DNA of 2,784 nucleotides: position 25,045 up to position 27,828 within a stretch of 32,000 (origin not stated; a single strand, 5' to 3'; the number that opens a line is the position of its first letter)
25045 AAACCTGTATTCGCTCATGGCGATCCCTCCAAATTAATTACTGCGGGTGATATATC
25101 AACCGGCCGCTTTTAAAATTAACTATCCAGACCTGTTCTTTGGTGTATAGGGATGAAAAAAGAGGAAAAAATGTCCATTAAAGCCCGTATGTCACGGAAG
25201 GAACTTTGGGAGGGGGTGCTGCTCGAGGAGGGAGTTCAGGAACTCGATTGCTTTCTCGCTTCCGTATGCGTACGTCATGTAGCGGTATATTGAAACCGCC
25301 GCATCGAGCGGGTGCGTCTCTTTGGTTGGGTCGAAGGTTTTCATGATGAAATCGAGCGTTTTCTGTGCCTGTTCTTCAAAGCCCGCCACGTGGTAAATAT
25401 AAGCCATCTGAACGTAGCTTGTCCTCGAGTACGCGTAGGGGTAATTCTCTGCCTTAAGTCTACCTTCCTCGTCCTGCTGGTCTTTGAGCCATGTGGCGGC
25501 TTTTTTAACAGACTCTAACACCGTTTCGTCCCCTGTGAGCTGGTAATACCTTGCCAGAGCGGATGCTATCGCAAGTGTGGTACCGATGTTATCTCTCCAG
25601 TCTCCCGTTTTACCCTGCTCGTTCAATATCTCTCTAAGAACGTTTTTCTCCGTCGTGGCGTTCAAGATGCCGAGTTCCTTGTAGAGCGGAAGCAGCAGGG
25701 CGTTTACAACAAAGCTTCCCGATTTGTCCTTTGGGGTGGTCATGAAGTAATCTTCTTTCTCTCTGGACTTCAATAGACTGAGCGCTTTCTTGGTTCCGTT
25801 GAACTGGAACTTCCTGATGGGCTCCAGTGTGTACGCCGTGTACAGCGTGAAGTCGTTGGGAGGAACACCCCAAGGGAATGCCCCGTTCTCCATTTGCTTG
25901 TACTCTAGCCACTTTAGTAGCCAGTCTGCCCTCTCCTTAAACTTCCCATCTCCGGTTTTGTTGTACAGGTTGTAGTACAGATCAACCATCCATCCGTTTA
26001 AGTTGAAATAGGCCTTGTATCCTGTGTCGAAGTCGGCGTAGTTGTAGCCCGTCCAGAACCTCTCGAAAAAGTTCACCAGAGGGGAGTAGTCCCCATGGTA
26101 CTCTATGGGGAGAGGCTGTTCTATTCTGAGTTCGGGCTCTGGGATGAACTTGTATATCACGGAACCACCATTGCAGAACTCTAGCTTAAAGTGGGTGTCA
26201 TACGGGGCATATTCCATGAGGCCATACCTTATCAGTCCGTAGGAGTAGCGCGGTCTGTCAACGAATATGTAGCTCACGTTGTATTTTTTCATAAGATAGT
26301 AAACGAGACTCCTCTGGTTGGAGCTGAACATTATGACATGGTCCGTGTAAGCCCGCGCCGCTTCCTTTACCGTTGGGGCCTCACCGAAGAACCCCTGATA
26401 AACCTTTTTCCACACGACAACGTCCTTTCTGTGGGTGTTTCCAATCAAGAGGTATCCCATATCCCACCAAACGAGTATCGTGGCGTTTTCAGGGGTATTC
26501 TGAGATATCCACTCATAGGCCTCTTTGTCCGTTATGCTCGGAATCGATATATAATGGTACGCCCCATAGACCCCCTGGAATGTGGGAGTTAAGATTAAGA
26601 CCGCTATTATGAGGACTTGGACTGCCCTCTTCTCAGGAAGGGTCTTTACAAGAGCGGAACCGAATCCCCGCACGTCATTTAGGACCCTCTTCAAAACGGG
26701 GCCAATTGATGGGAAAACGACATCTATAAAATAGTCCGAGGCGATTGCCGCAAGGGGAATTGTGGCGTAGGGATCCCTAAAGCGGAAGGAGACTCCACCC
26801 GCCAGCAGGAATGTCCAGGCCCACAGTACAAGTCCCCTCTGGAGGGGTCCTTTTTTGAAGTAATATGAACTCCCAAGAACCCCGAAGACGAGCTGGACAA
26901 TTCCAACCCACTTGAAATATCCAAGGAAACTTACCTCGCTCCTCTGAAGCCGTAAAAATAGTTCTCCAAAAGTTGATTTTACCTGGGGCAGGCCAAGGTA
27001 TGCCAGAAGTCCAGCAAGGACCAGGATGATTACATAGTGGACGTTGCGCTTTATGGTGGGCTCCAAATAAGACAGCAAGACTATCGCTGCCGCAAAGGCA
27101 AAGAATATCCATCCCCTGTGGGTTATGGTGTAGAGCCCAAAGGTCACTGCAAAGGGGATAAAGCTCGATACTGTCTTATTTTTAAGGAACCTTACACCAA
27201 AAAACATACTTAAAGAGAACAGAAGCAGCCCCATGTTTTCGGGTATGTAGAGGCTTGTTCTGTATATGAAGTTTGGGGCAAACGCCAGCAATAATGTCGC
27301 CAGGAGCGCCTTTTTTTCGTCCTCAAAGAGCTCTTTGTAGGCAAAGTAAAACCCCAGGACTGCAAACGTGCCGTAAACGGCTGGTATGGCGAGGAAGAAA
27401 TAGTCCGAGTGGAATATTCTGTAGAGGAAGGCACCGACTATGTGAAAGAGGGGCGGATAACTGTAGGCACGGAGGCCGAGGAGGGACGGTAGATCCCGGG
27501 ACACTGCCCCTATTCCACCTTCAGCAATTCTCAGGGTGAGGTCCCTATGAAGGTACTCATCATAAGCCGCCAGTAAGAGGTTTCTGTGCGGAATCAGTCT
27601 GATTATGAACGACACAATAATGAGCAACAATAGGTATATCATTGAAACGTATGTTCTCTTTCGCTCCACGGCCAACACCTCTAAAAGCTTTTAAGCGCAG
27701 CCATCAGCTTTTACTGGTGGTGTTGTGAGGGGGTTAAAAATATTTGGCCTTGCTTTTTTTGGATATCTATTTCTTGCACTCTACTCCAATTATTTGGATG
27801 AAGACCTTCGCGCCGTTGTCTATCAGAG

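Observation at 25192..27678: An STT3/AglB oligosaccharyltransferase paralog is fused to an extra C-terminal alpha/alpha-repeat-like domain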

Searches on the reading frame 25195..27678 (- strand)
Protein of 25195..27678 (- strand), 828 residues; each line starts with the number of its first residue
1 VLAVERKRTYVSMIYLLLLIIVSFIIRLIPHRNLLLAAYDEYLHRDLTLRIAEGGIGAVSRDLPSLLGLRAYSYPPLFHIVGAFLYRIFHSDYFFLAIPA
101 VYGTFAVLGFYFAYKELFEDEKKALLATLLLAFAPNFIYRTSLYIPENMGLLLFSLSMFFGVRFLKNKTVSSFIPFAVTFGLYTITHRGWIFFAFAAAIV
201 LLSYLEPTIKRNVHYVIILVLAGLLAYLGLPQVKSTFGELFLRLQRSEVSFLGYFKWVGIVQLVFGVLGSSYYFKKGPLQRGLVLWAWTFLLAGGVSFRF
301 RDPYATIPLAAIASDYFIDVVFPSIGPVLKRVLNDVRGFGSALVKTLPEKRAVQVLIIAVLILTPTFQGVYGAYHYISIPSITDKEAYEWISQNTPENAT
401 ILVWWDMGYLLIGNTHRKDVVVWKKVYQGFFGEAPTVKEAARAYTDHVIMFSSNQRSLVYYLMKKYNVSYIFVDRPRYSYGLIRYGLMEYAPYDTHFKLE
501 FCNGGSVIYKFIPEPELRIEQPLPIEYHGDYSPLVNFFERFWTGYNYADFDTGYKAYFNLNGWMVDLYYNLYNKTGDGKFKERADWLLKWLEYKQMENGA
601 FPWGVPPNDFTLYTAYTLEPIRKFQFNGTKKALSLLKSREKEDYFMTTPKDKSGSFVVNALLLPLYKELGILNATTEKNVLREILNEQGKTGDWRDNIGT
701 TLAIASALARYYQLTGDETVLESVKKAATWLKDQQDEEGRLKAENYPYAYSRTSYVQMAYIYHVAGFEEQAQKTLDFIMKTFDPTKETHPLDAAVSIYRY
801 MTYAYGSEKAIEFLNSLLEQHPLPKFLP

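Call 3: search_protein_families(library=pfam, proteins=[window:25195-27678:-], max_evalue=1)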
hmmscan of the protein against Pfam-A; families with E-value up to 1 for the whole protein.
window:25195-27678:- (828 aa): 7 families
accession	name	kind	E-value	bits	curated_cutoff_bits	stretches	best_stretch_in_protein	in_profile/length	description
PF13231.12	PMT_2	-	6e-08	33.5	26.1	1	75-224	3-152/160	Dolichyl-phosphate-mannose-protein mannosyltransferase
PF07944.18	Beta-AFase-like_GH127_cat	-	0.00017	21.1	24.9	1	670-745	98-171/376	Beta-L-arabinofuranosidase, GH127 catalytic domain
PF20604.3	DUF6798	-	0.00025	21.2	26.9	1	385-428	4-46/61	Domain of unknown function (DUF6798)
PF06662.19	C5-epim_C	-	0.00038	20.4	23.3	1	694-776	25-112/188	D-glucuronyl C5-epimerase C-terminus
PF19805.5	DUF6288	-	0.0094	15.6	26.3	1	707-742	169-204/402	Family of unknown function (DUF6288)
PF09492.16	Pec_lyase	-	0.027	14.2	22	1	683-751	24-90/292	Pectic acid lyase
PF05147.19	LANC_like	-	0.21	10.6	23.2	1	702-746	167-207/350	Lanthionine synthetase C-like protein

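Call 4: search_protein_families(library=ncbifam, proteins=[window:25195-27678:-], max_evalue=1)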
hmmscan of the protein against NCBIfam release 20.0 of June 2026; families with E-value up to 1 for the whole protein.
window:25195-27678:- (828 aa): 2 families
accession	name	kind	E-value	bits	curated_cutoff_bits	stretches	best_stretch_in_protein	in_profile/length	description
TIGR04154.1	archaeo_STT3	subfamily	3.1e-06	25.8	450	2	71-143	67-145/831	oligosaccharyl transferase, archaeosortase A system-associated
TIGR02474.1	pec_lyase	equivalog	0.0028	17.3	189.8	1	696-751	43-97/295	pectate lyase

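Call 5: search_solved_structures(query=window:25195-27678:-, max_evalue=10, show_alignments=3)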
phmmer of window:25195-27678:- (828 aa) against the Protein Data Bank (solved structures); distinct sequences matched with E-value up to 10: 11.
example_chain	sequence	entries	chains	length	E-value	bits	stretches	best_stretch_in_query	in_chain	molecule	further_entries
6s7o_A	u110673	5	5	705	4.5e-06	28.5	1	385-435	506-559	Dolichyl-diphosphooligosaccharide--protein glycosyltransferase subunit STT3A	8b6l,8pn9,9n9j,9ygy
6s7t_A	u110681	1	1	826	8.5e-06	27.6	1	372-441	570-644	Dolichyl-diphosphooligosaccharide--protein glycosyltransferase subunit STT3B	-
6ftj_5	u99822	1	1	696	9.3e-06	27.4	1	385-435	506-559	Dolichyl-diphosphooligosaccharide--protein glycosyltransferase subunit STT3A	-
6ftg_5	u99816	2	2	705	9.7e-06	27.4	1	385-435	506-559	Dolichyl-diphosphooligosaccharide--protein glycosyltransferase subunit STT3A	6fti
8i9p_Lh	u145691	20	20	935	7.6e-05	24.4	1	385-438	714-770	dolichyl-diphosphooligosaccharide--protein glycotransferase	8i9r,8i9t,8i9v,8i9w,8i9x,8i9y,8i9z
2lgz_A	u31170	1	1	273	0.0021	19.7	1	385-436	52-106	Dolichyl-diphosphooligosaccharide--protein glycosyltransferase subunit STT3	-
7xkx_A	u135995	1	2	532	0.17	13.3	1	639-760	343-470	SQHop_cyclase_C domain-containing protein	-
2zag_A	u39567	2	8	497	0.17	13.3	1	385-411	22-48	Oligosaccharyl transferase stt3 subunit related protein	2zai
1g9j_A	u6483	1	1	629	2.2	9.7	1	544-595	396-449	CELLULASE CEL48F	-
1f9o_A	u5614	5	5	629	2.2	9.6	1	544-595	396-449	ENDO-1,4-BETA-GLUCANASE F | CELLULASE CELF | CELLULASE CEL48F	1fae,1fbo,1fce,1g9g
1f9d_A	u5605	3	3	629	2.2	9.6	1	544-595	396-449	ENDO-1,4-BETA-GLUCANASE F | Endoglucanase F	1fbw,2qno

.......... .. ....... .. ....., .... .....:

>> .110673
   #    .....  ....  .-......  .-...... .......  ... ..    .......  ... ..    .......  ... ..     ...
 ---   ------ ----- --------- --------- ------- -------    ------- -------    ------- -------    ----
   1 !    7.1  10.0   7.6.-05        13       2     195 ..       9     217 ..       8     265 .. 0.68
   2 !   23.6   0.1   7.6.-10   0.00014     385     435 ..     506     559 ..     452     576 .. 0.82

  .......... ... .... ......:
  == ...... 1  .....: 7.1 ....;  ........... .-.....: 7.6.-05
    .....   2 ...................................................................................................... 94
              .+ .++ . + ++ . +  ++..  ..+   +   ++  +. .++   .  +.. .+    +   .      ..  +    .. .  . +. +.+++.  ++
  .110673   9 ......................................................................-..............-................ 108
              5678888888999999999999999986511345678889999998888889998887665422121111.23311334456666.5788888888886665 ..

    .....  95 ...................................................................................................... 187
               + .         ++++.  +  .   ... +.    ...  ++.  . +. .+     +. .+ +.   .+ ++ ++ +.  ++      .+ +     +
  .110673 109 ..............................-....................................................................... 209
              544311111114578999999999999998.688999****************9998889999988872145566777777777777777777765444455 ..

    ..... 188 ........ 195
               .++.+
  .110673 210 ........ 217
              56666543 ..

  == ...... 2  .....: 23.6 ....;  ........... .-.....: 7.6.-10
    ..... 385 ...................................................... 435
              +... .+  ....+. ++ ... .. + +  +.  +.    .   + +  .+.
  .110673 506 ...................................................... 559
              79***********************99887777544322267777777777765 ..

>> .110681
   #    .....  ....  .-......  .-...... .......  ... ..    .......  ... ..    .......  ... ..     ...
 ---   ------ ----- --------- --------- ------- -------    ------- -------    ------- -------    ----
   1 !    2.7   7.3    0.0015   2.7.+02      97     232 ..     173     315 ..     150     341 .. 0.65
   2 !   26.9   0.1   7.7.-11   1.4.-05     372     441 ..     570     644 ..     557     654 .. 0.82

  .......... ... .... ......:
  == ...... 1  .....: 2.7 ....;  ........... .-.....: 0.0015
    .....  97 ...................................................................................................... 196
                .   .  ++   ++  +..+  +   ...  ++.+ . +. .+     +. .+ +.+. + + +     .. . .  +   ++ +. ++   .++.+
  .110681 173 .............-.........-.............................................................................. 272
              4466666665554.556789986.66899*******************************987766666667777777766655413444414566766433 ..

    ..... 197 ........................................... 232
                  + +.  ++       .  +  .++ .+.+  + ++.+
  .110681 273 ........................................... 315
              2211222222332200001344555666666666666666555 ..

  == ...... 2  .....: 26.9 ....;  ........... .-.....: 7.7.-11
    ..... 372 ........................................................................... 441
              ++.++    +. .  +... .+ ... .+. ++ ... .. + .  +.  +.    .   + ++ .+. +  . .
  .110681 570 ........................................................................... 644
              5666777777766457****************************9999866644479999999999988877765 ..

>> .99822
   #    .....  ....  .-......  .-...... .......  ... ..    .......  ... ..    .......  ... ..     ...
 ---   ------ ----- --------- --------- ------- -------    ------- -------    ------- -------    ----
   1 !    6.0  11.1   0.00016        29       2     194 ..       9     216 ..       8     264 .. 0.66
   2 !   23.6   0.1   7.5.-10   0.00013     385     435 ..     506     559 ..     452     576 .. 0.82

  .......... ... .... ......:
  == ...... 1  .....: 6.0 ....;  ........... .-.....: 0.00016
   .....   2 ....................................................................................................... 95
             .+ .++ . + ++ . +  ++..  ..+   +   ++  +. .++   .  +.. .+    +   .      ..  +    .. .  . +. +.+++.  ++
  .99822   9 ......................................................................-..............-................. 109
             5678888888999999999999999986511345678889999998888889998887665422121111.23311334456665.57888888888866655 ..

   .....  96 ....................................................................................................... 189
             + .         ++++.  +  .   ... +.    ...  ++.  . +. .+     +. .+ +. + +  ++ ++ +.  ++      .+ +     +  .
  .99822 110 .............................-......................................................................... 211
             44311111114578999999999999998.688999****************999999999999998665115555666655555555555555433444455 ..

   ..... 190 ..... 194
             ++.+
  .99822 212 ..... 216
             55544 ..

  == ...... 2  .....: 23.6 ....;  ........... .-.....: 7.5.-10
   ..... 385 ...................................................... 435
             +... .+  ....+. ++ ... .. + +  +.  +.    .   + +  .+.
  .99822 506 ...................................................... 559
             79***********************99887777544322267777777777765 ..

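Call 6: find_homologous_proteins(query=window:25195-27678:-, max_evalue=0.001)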
Query window:25195-27678:- (828 aa): 79 proteins with E <= 0.001 among 8000 candidates.
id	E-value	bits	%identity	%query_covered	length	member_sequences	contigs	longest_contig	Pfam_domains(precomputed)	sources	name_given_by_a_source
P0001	0.0e+0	1737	92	98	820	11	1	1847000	PF13231.13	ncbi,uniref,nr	ncbi:glycosyltransferase family 39 protein [Thermococcus peptonophilus]|uniref:dolichyl-phosphooligo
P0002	0.0e+0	1641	84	100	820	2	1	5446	PF13231.13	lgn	-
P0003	0.0e+0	1564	83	97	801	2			PF13231.13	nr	nr:glycosyltransferase family 39 protein [Thermococcus stetteri]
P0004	0.0e+0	1535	79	98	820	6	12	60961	PF13231.13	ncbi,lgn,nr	ncbi:MAG: hypothetical protein PWQ79_1931 [Thermococcaceae archaeon]|nr:hypothetical protein [Thermo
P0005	0.0e+0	1383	71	98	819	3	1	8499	PF13231.13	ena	-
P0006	0.0e+0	1358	70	98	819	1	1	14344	PF13231.13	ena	-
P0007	0.0e+0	1355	69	98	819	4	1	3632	PF07944.19,PF13231.13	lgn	-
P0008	0.0e+0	1355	70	98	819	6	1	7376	PF07944.19,PF13231.13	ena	-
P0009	0.0e+0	1346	69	98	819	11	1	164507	PF13231.13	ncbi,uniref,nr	ncbi:glycosyltransferase family 39 protein [Thermococcus sp. 21S7]|uniref:glycosyltransferase family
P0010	0.0e+0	1342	68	99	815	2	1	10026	PF13231.13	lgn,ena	-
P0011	0.0e+0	1341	69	97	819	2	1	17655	PF13231.13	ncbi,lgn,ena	-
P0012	0.0e+0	1326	67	98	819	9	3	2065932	PF13231.13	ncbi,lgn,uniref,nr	ncbi:glycosyltransferase family 39 protein [Thermococcus thioreducens]|uniref:dolichyl-phosphooligos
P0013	0.0e+0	1315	67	98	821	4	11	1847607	PF13231.13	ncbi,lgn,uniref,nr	ncbi:Hypothetical membrane-bound dolichyl-phosphate-mannose-protein mannosyltransferase [Thermococcu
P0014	0.0e+0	1315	67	98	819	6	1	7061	PF13231.13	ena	-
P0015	0.0e+0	1305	66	98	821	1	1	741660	PF13231.13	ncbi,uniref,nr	ncbi:hypothetical protein E3E23_03430 [Thermococcus sp. CX2]|uniref:glycosyltransferase family 39 pr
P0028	0.0e+0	1113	58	98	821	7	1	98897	PF03901.24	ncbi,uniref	ncbi:hypothetical protein [Pyrococcus kukulkanii]|uniref:hypothetical protein n=1 Tax=Pyrococcus kuk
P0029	0.0e+0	1014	53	97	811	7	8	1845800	PF20604.4,PF13231.13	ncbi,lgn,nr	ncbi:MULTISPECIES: DUF6798 domain-containing protein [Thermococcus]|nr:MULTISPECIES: glycosyltransfe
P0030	0.0e+0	1014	55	97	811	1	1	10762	PF02516.21,PF20604.4,PF13243.13,PF13231.13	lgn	-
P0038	5.0e-294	996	53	97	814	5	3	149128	PF02516.21,PF20604.4,PF07944.19,PF13231.13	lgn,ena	-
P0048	2.6e-220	752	44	98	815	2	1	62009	PF13231.13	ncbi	-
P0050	5.4e-165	569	38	97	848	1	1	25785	PF02516.21,PF13243.13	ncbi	-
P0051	7.8e-162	559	36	97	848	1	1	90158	-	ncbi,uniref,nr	ncbi:glycosyltransferase family 39 protein [Methanobacterium alcaliphilum]|uniref:glycosyltransferas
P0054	1.2e-149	518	34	98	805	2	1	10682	PF02366.25,PF02516.21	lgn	-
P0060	5.3e-141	490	34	99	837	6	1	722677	-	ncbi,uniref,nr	ncbi:prenyltransferase/squalene oxidase repeat-containing protein [Methanothermobacter sp. K4]|unire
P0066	1.6e-138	482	33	97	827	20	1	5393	PF02516.21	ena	-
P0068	2.9e-138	481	33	97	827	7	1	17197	PF02516.21,PF13231.13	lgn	-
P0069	6.4e-138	480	34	99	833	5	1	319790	PF02516.21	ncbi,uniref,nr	ncbi:STT3 domain-containing protein [Methanothermobacter sp.]|uniref:STT3 domain-containing protein 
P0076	3.3e-107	378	33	96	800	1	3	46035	-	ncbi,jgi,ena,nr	ncbi:MAG: glycosyltransferase family 39 protein [Candidatus Aenigmarchaeota archaeon]|nr:glycosyltra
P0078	2.1e-95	339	32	94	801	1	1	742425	PF13231.13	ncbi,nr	ncbi:MAG: glycosyltransferase family 39 protein [Candidatus Aenigmatarchaeota archaeon]|nr:MAG: glyc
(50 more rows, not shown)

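Call 13: search_solved_structures(query=A1, max_evalue=10, show_alignments=4)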
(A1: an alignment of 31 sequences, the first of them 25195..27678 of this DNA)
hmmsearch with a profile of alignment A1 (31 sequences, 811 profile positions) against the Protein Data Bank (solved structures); distinct sequences matched with E-value up to 10: 28.
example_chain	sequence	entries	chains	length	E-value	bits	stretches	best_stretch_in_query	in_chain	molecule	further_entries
6ftj_5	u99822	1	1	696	5.4e-11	44.4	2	71-249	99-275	Dolichyl-diphosphooligosaccharide--protein glycosyltransferase subunit STT3A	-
6ftg_5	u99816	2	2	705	5.6e-11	44.4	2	71-249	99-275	Dolichyl-diphosphooligosaccharide--protein glycosyltransferase subunit STT3A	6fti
6s7t_A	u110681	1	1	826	9.1e-11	43.7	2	73-222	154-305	Dolichyl-diphosphooligosaccharide--protein glycosyltransferase subunit STT3B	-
6s7o_A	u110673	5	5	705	1.7e-10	42.8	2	71-249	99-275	Dolichyl-diphosphooligosaccharide--protein glycosyltransferase subunit STT3A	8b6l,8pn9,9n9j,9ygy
8i9p_Lh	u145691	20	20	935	2e-10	42.6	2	367-404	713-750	dolichyl-diphosphooligosaccharide--protein glycotransferase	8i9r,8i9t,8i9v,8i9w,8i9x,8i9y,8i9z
6c26_A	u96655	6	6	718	1.9e-06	29.4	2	85-254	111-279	Dolichyl-diphosphooligosaccharide--protein glycosyltransferase subunit STT3 | Dolichyl-diphosphooligosaccharide--protein glycotransferase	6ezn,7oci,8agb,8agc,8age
6vpt_A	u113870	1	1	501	0.0014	20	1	599-727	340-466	Cyclase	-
1gsz_A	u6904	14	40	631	0.0015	19.9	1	669-772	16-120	SQUALENE--HOPENE CYCLASE | SQUALENE-HOPENE CYCLASE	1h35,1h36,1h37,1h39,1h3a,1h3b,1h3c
2sqc_A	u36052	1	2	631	0.0015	19.8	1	669-772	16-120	SQUALENE-HOPENE CYCLASE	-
3sqc_A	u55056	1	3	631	0.0015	19.8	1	669-772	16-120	SQUALENE--HOPENE CYCLASE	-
2lgz_A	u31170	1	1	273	0.031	15.5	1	368-417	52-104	Dolichyl-diphosphooligosaccharide--protein glycosyltransferase subunit STT3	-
2zag_A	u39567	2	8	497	0.058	14.6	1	361-394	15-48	Oligosaccharyl transferase stt3 subunit related protein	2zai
1gxm_A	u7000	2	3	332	0.096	13.9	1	666-754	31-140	PECTATE LYASE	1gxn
1gxo_A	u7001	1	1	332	0.11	13.7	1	666-754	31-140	PECTATE LYASE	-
5aza_A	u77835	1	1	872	0.18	13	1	362-394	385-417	Maltose-binding periplasmic protein,Oligosaccharyl transferase stt3 subunit related protei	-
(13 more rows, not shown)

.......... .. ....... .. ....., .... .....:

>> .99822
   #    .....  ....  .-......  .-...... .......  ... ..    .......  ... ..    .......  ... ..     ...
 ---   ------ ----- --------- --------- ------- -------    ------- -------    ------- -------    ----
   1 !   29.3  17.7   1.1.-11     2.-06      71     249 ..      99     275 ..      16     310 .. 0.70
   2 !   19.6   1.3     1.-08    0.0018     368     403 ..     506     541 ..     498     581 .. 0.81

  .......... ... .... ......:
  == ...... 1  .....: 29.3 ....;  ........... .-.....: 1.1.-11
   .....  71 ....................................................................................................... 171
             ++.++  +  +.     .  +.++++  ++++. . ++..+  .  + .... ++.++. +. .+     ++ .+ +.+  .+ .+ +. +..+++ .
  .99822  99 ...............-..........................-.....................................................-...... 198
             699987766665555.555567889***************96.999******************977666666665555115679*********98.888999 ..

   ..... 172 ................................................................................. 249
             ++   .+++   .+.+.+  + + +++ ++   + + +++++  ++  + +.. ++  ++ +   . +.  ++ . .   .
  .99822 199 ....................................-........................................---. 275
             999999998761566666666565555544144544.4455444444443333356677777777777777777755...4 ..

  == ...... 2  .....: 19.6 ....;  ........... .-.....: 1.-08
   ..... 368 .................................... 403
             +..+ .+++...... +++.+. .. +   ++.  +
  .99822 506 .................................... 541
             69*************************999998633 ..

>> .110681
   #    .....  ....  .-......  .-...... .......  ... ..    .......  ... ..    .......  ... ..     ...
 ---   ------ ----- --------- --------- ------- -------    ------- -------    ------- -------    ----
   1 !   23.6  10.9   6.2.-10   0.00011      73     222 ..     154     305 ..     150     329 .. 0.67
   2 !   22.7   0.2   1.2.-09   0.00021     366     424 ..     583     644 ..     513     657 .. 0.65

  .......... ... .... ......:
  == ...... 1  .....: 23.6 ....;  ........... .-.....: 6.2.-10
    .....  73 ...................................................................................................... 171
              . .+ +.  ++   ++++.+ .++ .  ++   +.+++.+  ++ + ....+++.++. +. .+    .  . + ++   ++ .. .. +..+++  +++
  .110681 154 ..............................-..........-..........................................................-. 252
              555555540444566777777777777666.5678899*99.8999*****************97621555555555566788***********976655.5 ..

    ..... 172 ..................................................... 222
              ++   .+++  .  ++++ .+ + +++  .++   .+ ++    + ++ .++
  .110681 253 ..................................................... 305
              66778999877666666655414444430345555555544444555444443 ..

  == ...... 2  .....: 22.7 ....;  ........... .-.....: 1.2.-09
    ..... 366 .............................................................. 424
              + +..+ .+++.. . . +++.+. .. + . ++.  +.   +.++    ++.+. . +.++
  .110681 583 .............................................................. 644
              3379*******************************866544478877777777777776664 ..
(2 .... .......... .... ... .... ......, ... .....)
